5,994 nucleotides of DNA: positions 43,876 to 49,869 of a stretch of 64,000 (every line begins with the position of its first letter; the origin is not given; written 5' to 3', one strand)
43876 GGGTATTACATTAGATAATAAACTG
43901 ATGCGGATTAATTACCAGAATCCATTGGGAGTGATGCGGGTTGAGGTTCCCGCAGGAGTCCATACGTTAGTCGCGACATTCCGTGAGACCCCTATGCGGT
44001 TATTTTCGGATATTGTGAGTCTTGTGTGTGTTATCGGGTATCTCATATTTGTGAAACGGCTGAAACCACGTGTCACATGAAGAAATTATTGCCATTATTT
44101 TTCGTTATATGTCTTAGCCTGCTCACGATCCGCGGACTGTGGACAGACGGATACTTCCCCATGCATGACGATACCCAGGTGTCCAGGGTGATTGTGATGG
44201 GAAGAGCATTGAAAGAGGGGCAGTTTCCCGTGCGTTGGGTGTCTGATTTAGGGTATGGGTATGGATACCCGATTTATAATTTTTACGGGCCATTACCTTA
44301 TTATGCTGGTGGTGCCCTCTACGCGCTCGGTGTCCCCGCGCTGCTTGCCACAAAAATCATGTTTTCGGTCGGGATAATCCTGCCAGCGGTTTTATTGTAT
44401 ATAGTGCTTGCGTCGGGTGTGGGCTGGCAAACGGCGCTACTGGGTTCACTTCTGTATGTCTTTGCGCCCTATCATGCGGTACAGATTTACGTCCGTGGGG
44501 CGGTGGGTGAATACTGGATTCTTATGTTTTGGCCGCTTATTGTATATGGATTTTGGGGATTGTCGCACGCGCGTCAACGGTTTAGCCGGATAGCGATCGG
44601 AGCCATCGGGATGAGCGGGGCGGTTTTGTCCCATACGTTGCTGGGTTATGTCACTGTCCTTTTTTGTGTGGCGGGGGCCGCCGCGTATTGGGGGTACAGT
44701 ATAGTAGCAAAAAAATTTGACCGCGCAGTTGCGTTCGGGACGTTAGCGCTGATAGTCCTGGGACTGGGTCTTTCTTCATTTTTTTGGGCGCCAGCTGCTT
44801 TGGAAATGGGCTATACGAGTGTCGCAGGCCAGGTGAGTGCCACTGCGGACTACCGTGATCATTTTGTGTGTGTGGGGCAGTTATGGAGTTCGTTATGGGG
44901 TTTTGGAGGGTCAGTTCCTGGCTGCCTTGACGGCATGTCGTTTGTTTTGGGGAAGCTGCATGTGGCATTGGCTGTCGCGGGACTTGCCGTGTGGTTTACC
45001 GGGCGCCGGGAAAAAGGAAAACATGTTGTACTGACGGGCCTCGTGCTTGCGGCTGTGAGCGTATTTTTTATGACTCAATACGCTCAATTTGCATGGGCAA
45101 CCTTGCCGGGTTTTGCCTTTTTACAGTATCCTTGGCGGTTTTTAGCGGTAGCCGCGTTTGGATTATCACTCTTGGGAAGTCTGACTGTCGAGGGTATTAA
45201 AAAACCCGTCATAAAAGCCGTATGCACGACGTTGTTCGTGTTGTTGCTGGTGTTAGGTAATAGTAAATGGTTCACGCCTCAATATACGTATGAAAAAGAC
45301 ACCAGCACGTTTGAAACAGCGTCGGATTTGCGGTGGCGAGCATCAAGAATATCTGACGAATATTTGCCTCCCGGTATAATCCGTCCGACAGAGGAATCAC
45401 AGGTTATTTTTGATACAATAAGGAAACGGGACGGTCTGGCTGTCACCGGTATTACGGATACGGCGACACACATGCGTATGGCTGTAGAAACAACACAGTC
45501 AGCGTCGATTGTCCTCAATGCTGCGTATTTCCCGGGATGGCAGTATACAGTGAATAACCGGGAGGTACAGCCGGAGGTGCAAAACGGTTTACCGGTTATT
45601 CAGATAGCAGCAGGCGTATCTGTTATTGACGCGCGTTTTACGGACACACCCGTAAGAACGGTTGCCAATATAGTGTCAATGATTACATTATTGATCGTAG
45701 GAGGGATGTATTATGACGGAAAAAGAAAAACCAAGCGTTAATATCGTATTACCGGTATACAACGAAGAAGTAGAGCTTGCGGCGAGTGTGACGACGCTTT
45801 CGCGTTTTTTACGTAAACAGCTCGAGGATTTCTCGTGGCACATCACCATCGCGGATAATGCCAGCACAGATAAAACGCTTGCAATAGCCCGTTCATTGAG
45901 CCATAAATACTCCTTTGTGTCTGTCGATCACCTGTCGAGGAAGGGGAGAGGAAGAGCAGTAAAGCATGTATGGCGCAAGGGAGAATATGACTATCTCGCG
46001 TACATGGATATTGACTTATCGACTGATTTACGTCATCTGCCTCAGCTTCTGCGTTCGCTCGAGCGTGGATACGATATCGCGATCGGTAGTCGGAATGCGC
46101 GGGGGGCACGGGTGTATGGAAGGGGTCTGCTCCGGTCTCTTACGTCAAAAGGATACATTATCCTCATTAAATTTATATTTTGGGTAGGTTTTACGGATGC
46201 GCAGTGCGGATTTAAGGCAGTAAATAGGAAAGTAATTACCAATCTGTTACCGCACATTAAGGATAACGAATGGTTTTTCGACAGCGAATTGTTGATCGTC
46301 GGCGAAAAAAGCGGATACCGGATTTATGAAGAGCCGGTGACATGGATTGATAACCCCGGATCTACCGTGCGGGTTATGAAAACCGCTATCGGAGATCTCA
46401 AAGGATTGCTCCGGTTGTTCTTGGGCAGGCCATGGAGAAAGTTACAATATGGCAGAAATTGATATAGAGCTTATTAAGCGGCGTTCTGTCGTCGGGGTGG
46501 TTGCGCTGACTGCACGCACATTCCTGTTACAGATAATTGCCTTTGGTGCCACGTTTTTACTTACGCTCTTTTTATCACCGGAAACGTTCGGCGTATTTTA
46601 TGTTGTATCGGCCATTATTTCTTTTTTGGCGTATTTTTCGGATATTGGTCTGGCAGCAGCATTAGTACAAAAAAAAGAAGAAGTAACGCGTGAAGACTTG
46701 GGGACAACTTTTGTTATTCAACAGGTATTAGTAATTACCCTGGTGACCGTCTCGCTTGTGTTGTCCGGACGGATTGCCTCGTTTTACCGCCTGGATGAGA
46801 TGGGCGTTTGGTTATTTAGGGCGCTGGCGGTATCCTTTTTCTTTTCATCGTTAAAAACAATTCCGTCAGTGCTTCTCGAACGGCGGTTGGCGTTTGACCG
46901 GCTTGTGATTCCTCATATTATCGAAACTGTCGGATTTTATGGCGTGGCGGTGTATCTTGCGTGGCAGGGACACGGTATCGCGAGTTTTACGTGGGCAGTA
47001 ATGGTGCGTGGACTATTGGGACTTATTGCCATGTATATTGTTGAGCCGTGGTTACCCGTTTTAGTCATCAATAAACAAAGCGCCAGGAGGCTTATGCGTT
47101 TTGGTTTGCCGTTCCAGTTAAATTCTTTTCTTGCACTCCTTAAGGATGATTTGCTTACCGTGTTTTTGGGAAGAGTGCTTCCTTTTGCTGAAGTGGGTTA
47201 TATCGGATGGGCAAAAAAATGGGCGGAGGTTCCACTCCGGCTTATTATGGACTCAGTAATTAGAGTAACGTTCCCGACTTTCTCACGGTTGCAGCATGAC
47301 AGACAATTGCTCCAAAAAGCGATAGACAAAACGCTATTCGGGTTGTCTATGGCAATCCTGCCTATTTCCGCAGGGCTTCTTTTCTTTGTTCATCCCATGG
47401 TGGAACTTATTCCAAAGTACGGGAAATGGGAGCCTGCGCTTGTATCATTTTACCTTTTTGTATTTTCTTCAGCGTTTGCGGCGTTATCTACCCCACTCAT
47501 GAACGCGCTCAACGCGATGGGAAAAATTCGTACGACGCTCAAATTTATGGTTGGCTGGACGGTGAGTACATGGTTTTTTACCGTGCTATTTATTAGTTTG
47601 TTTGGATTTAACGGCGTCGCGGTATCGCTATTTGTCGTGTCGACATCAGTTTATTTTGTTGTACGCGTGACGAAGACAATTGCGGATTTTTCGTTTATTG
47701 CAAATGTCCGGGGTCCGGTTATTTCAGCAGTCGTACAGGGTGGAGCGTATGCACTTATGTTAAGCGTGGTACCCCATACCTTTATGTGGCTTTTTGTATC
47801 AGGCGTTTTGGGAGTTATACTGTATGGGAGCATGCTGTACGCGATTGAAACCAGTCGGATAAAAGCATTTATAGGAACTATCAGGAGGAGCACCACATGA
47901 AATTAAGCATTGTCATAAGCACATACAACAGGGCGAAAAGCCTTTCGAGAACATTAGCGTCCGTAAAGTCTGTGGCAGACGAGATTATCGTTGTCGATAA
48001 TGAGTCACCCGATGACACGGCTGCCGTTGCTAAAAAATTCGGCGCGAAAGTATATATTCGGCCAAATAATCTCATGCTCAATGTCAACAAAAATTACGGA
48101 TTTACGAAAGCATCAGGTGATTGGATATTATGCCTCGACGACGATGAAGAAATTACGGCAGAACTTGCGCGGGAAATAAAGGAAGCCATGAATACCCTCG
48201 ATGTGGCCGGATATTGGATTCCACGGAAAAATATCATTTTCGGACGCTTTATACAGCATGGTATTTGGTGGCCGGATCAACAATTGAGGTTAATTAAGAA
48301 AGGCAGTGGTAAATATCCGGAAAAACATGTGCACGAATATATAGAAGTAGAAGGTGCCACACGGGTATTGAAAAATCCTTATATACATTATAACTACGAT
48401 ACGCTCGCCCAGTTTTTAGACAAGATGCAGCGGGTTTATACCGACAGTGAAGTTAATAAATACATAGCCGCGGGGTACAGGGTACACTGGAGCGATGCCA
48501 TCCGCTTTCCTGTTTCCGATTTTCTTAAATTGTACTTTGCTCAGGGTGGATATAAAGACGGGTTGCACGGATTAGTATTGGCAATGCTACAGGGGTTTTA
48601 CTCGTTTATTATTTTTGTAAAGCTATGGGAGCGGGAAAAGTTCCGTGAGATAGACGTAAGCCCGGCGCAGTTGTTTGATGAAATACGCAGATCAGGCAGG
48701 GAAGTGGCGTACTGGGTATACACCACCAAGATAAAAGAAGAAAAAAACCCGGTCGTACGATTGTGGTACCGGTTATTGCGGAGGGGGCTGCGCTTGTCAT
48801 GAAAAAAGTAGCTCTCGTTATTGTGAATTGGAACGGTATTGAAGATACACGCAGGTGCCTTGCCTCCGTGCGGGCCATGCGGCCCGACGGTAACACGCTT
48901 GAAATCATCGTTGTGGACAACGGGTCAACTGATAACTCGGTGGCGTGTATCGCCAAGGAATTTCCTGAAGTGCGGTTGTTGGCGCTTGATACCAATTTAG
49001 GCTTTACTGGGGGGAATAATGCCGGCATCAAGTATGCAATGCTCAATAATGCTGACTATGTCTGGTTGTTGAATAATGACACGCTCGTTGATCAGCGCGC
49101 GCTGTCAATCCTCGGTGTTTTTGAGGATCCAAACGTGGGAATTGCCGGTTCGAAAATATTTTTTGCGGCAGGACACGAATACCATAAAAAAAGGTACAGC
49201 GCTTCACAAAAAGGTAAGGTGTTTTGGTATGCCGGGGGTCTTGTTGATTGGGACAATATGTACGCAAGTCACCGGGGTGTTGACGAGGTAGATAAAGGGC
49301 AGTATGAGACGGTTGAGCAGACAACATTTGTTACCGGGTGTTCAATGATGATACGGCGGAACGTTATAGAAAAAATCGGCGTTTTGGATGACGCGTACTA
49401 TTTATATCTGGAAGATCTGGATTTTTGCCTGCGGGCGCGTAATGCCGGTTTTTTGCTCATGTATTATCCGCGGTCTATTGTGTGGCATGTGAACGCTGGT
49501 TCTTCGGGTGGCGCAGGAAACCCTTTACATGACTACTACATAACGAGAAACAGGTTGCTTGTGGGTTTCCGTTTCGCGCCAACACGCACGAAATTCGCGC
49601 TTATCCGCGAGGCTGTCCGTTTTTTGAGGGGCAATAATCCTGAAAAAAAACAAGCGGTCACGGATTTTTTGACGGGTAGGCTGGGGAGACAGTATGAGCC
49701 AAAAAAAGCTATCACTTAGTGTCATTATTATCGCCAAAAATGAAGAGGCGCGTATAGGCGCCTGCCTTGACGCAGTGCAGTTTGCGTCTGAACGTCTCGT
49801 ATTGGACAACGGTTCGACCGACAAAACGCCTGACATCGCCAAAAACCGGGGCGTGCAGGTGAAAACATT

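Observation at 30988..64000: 33-kb cell-envelope glycosylation island unusually rich in GT-C-type membrane glycosyltransferases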

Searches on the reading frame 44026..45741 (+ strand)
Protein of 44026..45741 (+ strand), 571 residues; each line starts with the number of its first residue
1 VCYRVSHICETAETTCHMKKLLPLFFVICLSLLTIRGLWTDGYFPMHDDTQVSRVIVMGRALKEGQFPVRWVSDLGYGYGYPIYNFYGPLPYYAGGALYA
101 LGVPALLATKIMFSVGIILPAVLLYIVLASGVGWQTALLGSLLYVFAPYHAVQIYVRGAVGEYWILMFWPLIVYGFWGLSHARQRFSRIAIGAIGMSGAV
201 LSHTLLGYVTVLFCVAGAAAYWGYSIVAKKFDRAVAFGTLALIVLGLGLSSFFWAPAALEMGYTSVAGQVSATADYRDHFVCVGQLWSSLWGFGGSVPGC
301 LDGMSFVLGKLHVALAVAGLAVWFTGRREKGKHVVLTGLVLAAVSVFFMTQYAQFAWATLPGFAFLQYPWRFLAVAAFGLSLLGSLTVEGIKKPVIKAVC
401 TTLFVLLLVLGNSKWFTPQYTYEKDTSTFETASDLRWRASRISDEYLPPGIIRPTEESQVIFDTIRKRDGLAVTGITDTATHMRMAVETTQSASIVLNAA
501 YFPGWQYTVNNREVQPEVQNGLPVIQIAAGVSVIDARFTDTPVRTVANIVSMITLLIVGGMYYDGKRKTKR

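Call 6: search_protein_families(library=pfam, proteins=[window:44026-45741:+], max_evalue=0.01)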
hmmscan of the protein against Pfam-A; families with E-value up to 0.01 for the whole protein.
window:44026-45741:+ (571 aa): 2 families
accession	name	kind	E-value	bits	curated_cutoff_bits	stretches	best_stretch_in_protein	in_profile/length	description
PF10131.15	PTPS_related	-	3e-11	42.9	26.4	1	84-443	1-336/621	6-pyruvoyl-tetrahydropterin synthase related domain; membrane protein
PF09586.16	YfhO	-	4.9e-08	32.3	28.5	2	136-416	122-385/835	Bacterial membrane protein YfhO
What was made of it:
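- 44077..45741 (+): g12: GT-C, PTPS_related/YfhO superfamily. PF10131 3e-11 and PF09586 5e-8 (call 6).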

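Call 9: search_protein_families(library=ncbifam, proteins=[window:44077-45741:+], max_evalue=0.1)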
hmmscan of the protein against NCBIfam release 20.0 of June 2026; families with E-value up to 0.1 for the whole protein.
window:44077-45741:+ (554 aa): 0 families

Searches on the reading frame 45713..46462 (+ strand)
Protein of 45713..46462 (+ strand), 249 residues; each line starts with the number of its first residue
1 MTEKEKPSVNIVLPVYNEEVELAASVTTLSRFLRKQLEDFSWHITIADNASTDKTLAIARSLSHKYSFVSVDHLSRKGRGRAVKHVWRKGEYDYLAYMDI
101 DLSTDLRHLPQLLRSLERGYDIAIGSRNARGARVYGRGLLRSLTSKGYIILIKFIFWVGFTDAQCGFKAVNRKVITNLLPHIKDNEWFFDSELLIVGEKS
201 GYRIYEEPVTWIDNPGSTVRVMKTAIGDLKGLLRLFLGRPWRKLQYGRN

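Call 6: search_protein_families(library=pfam, proteins=[window:45713-46462:+], max_evalue=0.01)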
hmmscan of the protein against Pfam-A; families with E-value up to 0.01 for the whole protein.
window:45713-46462:+ (249 aa): 2 families
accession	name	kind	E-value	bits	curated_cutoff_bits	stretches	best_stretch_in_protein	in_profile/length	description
PF00535.33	Glycos_transf_2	-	2.1e-21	77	23.3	1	11-175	2-164/168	Glycosyl transferase family 2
PF13704.12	Glyco_tranf_2_4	-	0.0013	19.7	27.5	1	28-101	6-81/98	Glycosyl transferase family 2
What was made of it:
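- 45713..46462 (+): g13: soluble GT2, polyprenyl-phosphate-sugar-synthase-like, paralog of g08. PF00535 2e-21 (call 6).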

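Call 47: search_protein_families(library=ncbifam, proteins=[window:45713-46462:+], max_evalue=0.00001)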
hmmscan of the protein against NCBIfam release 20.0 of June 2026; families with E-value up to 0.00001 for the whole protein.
window:45713-46462:+ (249 aa): 11 families
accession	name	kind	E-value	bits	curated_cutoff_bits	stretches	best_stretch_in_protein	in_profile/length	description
NF047588.1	GlcsyltransPgfSStrep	equivalog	2.9e-11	43.1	500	1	9-179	3-168/308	glycosyltransferase PgfS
NF041391.1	DPhHxTase_Halo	equivalog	2.3e-10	39.9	375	1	41-218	24-190/213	dolichyl-phosphate hexose transferase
TIGR04182.1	glyco_TIGR04182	equivalog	4.5e-09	36.1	325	1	9-217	2-196/293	S-layer glycoprotein N-glycosyltransferase AglJ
NF007986.1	PRK10714.1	equivalog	6.4e-09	35.2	529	1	8-179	7-173/316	undecaprenyl-phosphate 4-deoxy-4-formamido-L-arabinose transferase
TIGR03937.1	PgaC_IcaA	equivalog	1.4e-07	30.8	422.3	1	3-123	41-157/407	poly-beta-1,6-N-acetyl-D-glucosamine synthase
NF007482.0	PRK10073.1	equivalog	1.8e-07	30.5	423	1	4-112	3-106/334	glycosyltransferase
NF058614.1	PPMAGASynPpgS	equivalog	1.9e-07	30.7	370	1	9-210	2-195/226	polyprenyl-phospho-N-acetylgalactosaminyl synthase PpgS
NF010496.0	PRK13915.1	equivalog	1.3e-06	27.8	262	1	3-105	27-131/307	glucosyl-3-phosphoglycerate synthase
NF038302.1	EPS_HpsE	equivalog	2.4e-06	26.7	300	1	10-99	4-94/307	hormogonium polysaccharide biosynthesis glycosyltransferase HpsE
TIGR04283.1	glyco_like_mftF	equivalog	4.4e-06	26.5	182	1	10-112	2-93/221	TIGR04283 family arsenosugar biosynthesis glycosyltransferase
TIGR03965.1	mycofact_glyco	equivalog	6.4e-06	25.3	280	1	3-118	70-181/467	mycofactocin biosynthesis glycosyltransferase MftF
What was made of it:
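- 45713..46462 (+): Best NCBIfam hits are PgfS, Dol-P-hexose transferase and AglJ (call 47).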

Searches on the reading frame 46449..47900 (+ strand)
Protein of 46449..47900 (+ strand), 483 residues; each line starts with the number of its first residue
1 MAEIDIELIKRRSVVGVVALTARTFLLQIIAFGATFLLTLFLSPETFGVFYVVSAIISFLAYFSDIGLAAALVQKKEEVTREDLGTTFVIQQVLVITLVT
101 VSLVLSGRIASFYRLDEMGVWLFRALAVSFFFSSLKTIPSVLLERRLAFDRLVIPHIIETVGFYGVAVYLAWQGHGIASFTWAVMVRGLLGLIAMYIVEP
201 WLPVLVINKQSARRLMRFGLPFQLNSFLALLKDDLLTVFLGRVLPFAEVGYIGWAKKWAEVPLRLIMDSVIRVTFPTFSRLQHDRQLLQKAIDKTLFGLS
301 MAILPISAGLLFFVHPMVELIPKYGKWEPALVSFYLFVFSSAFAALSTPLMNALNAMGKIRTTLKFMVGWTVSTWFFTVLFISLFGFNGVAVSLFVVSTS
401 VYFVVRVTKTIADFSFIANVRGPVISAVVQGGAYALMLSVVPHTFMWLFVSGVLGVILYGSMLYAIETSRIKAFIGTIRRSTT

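Call 6: search_protein_families(library=pfam, proteins=[window:46449-47900:+], max_evalue=0.01)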
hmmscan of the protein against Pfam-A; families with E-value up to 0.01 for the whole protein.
window:46449-47900:+ (483 aa): 2 families
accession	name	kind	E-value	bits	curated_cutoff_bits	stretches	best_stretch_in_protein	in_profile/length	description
PF13440.11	Polysacc_synt_3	-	9.9e-53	179.7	23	1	38-321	2-283/293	Polysaccharide biosynthesis protein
PF01943.22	Polysacc_synt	-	3.1e-22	79.7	28.2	1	16-282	4-274/274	Polysaccharide biosynthesis protein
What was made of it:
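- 46449..47900 (+): g14: MOP-family (Wzx-type) flippase. Polysacc_synt_3 1e-52 (call 6).
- Checked: A MOP/Wzx-type flippase lies at 46449-47900 (Polysacc_synt_3, 1e-52; call 6).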

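Call 69: search_protein_families(library=ncbifam, proteins=[window:46449-47900:+], max_evalue=0.000001)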
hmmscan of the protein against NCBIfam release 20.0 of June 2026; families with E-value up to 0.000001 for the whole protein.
window:46449-47900:+ (483 aa): 3 families
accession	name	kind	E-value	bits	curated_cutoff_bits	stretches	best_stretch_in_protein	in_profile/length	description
NF007773.0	PRK10459.1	equivalog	1e-31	110.5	273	1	22-466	16-467/492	MOP flippase family protein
NF058658.1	Oglyco_Wzx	exception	5.6e-25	88.3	720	1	27-472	24-469/478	O-glycosylation flippase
NF047674.1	TeichurnBiosyTuaB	equivalog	2.2e-22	79.8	580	1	9-463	4-466/469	teichuronic acid biosynthesis protein TuaB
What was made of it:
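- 46449..47900 (+): MOP flippase NF007773 1e-31 (call 69).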

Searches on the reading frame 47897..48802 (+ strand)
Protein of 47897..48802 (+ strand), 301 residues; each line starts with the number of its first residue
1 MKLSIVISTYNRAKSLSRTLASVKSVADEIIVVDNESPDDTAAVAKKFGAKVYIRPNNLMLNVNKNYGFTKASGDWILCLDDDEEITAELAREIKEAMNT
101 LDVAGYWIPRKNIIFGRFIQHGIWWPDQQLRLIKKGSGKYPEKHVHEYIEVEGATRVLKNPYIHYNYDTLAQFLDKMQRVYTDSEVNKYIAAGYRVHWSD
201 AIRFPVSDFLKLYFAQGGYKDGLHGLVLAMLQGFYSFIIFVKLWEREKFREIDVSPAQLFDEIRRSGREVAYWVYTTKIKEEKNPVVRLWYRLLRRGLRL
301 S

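Call 6: search_protein_families(library=pfam, proteins=[window:47897-48802:+], max_evalue=0.01)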
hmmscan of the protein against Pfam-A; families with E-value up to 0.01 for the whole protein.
window:47897-48802:+ (301 aa): 4 families
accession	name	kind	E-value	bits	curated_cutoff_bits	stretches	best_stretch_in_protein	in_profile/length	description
PF00535.33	Glycos_transf_2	-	4e-26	92.4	23.3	1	4-124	1-133/168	Glycosyl transferase family 2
PF13641.12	Glyco_tranf_2_3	-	0.0013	19.2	27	1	3-84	3-97/230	Glycosyltransferase like family 2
PF13704.12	Glyco_tranf_2_4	-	0.0014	19.6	27.5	0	11-89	2-87/98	Glycosyl transferase family 2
PF10111.15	Glyco_tranf_2_2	-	0.0055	16.7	27.3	1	5-89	2-97/276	Glycosyltransferase like family 2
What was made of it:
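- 47897..48802 (+): g15: GT2. PF00535 4e-26 (call 6).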

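Call 69: search_protein_families(library=ncbifam, proteins=[window:47897-48802:+], max_evalue=0.000001)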
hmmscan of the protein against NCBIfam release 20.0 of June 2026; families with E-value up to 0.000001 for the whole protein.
window:47897-48802:+ (301 aa): 8 families
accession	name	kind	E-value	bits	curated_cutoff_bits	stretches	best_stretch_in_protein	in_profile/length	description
TIGR04283.1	glyco_like_mftF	equivalog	3.5e-13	49.7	182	1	3-106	1-106/221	TIGR04283 family arsenosugar biosynthesis glycosyltransferase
NF041875.1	EPS_EpsD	equivalog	4e-11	42.9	370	1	3-91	1-97/325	exopolysaccharide biosynthesis glycosyltransferase EpsD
NF050050.1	ProtGlycPglI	equivalog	9.9e-11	41.6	500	1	2-90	3-100/306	GalNAc(5)-diNAcBac-PP-undecaprenol beta-1,3-glucosyltransferase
NF007482.0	PRK10073.1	equivalog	1.1e-08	34.5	423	1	2-104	7-118/334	glycosyltransferase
NF038302.1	EPS_HpsE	equivalog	4e-08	32.6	300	1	1-88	1-101/307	hormogonium polysaccharide biosynthesis glycosyltransferase HpsE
NF010496.0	PRK13915.1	equivalog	1.8e-07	30.5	262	1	2-57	32-93/307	glucosyl-3-phosphoglycerate synthase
NF058614.1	PPMAGASynPpgS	equivalog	4e-07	29.7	370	1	5-59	4-58/226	polyprenyl-phospho-N-acetylgalactosaminyl synthase PpgS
TIGR04195.1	S_glycosyl_SunS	equivalog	5.4e-07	28.8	350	1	6-95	62-152/421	SunS family peptide S-glycosyltransferase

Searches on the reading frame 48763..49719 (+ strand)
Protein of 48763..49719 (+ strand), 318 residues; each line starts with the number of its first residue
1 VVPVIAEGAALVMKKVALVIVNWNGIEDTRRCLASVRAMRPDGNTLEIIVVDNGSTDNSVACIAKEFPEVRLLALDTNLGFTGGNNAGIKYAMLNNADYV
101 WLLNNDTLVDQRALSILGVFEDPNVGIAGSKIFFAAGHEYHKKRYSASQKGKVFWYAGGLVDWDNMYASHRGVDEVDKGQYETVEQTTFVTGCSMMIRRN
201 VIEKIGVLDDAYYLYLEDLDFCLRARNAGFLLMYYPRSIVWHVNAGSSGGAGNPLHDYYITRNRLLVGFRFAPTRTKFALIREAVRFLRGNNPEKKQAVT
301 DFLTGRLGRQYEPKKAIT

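Call 6: search_protein_families(library=pfam, proteins=[window:48763-49719:+], max_evalue=0.01)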
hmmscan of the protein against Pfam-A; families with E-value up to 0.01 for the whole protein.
window:48763-49719:+ (318 aa): 3 families
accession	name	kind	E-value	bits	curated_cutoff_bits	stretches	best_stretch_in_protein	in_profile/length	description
PF00535.33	Glycos_transf_2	-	2e-19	70.6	23.3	1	19-206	3-168/168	Glycosyl transferase family 2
PF13641.12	Glyco_tranf_2_3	-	6.4e-15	56.2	27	1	16-246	3-215/230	Glycosyltransferase like family 2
PF13632.12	Glyco_trans_2_3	-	2.2e-07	31.4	27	1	102-269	4-143/198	Glycosyl transferase family group 2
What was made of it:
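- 48799..49719 (+): g16: GT2 with weak rhamnosyltransferase-subfamily similarity. PF00535 2e-19 (call 6).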

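Call 69: search_protein_families(library=ncbifam, proteins=[window:48799-49719:+], max_evalue=0.000001)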
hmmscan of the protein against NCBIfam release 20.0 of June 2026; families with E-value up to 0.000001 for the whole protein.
window:48799-49719:+ (306 aa): 5 families
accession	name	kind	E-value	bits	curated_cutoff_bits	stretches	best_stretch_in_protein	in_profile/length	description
TIGR03965.1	mycofact_glyco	equivalog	7.3e-20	71.3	280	1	2-133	74-204/467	mycofactocin biosynthesis glycosyltransferase MftF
TIGR01556.1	rhamnosyltran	subfamily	5.4e-18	65.2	200.55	2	169-255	139-235/281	rhamnosyltransferase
TIGR03937.1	PgaC_IcaA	equivalog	7.8e-11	41.6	422.3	1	2-105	45-146/407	poly-beta-1,6-N-acetyl-D-glucosamine synthase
NF041875.1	EPS_EpsD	equivalog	7.8e-10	38.6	370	0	5-100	2-95/325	exopolysaccharide biosynthesis glycosyltransferase EpsD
NF007482.0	PRK10073.1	equivalog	1.9e-09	37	423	1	2-98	6-99/334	glycosyltransferase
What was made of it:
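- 48799..49719 (+): TIGR01556 5e-18, 65 bits below the 201-bit cut-off (call 69).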
